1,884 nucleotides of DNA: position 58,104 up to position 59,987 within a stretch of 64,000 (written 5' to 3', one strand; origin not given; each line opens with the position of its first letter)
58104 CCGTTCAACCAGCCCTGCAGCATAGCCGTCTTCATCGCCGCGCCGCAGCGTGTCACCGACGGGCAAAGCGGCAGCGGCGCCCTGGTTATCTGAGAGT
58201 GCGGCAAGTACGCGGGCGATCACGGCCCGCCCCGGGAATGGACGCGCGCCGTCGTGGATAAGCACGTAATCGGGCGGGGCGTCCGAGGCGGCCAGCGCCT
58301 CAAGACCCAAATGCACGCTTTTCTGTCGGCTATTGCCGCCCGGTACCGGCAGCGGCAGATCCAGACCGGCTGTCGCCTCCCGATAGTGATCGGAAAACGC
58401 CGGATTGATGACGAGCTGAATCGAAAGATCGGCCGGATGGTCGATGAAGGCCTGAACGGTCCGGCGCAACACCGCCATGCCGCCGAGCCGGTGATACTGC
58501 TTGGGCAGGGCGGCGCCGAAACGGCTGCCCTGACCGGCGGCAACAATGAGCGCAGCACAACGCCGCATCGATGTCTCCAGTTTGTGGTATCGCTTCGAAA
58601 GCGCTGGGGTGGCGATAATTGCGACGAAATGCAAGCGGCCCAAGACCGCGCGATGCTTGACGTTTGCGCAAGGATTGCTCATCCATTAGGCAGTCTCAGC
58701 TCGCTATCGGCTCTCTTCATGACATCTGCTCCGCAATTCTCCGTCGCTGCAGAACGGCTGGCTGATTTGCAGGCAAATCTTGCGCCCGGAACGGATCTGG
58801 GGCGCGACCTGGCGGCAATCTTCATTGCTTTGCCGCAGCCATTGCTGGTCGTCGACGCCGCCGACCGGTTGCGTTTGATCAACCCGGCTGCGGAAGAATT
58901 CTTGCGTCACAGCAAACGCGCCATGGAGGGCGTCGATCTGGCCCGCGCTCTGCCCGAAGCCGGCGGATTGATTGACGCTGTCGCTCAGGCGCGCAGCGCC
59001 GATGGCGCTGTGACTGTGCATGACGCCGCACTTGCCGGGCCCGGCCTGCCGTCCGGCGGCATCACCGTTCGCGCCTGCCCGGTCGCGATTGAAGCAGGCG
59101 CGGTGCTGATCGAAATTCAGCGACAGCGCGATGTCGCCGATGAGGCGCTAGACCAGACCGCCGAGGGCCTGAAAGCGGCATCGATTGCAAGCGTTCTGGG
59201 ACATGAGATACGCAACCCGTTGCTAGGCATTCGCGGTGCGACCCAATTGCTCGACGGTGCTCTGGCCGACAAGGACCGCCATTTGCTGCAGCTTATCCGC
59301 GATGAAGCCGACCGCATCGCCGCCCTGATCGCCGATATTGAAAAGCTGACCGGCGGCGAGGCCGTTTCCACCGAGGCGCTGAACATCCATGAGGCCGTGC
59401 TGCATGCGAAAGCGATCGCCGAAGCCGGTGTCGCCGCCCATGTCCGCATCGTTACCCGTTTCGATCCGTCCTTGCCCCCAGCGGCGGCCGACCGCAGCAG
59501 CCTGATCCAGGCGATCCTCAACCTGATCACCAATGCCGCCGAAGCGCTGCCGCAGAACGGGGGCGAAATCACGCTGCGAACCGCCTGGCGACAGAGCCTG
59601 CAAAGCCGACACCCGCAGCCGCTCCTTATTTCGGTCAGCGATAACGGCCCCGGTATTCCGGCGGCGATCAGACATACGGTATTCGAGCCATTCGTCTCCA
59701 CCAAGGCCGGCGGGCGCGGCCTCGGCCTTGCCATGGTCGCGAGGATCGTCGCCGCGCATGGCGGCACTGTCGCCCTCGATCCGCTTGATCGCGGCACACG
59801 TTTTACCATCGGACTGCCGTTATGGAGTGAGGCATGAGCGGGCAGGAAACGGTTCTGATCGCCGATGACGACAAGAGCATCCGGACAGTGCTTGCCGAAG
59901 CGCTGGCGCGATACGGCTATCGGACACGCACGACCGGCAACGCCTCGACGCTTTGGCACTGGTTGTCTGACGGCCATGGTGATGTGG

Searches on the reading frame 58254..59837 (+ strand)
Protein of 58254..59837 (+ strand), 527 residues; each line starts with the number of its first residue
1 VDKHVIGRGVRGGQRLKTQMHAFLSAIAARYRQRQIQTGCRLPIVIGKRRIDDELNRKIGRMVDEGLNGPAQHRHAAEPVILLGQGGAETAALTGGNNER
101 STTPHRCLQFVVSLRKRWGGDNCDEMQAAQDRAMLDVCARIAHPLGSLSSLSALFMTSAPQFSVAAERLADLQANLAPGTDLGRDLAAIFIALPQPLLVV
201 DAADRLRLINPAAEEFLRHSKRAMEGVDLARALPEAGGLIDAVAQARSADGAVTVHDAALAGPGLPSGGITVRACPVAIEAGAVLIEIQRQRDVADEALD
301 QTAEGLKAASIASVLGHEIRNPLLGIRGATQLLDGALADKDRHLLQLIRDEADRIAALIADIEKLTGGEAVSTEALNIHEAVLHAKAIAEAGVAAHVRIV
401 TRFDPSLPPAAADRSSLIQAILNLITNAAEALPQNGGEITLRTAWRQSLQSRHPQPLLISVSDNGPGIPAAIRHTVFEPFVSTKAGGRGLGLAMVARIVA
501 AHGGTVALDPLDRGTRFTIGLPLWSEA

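Call 3: search_protein_families(library=pfam, proteins=[window:58254-59837:+], max_evalue=1)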
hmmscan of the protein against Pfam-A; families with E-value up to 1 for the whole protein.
window:58254-59837:+ (527 aa): 7 families
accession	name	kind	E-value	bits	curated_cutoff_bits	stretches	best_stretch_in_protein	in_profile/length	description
PF02518.31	HATPase_c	-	5.2e-23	82.1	26.4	1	413-523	2-109/111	Histidine kinase-, DNA gyrase B-, and HSP90-like ATPase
PF00512.31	HisKA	-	1.1e-11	45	26.9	1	312-362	6-57/66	His Kinase A (phospho-acceptor) domain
PF08448.16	PAS_4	-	0.00018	22.1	23.1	1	192-259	3-70/110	PAS fold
PF13188.13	PAS_8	-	0.00041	20.6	21.8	1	186-238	3-52/65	PAS domain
PF13581.12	HATPase_c_2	-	0.032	14.7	27.4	1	422-499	41-109/127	Histidine kinase-like ATPase domain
PF00989.32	PAS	-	0.037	14.5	22.6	1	185-235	2-52/113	PAS fold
PF14501.12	HATPase_c_5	-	0.21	12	22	1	417-512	6-92/102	GHKL domain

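Call 4: search_protein_families(library=ncbifam, proteins=[window:58254-59837:+], max_evalue=1)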
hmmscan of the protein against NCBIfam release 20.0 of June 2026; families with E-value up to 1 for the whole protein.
window:58254-59837:+ (527 aa): 77 families (the best 25 are shown)
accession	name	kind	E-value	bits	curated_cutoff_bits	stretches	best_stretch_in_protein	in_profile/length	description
NF008293.1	PRK11073.1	equivalog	1.4e-48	166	240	1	191-523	14-347/349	nitrogen regulation protein NR(II)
NF008468.0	PRK11360.1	equivalog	5.2e-44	150.6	646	1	196-524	280-609/616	two-component system sensor histidine kinase AtoS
NF007688.0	PRK10364.1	equivalog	9.9e-33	113.6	479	1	310-523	242-451/460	two-component system sensor histidine kinase ZraS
NF046044.1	PnpS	equivalog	1.1e-29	103.7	400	1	179-522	50-390/390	two-component system histidine kinase PnpS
NF010411.0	PRK13837.1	equivalog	1.6e-29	102.5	647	1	227-525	366-677/828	two-component system VirA-like sensor kinase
NF046026.1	HisKinCckACaul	equivalog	1.2e-26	93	1000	1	283-526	278-535/678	cell cycle histidine kinase CckA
TIGR02956.1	TMAO_torS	equivalog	1.4e-24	86.3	676.5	1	303-523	460-682/967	TMAO reductase system sensor histidine kinase/response regulator TorS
NF053867.1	SprKinKinDBac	equivalog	9.7e-24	83.7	775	1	310-524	288-498/500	sporulation kinase KinD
TIGR02966.1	phoR_proteo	equivalog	1.6e-23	83.2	334.2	1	186-519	8-331/333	phosphate regulon sensor histidine kinase PhoR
NF052574.1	HisKinEspCMyxo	equivalog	1.6e-23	82.8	1200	1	303-522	411-636/785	serine histidine kinase EspC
NF047466.1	hybrid_RR_LvrB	exception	1.7e-23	83.4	500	1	285-523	129-376/377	hybrid histidine kinase/response regulator LvrB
NF008312.0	PRK11100.1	equivalog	2.8e-23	82.5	356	1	313-521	261-472/477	two-component system sensor histidine kinase CreC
NF008543.0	PRK11466.1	equivalog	3e-22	78.3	982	1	301-524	438-663/914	TMAO reductase system sensor histidine kinase/response regulator TorS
NF033092.0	HK_WalK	equivalog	8.1e-22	77.5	725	1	314-523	378-594/594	cell wall metabolism sensor histidine kinase WalK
NF041947.1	LuxQ_Vibrio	equivalog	1.4e-21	76.1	1200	1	283-523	449-696/843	quorum-sensing autoinducer 2 sensor kinase/phosphatase LuxQ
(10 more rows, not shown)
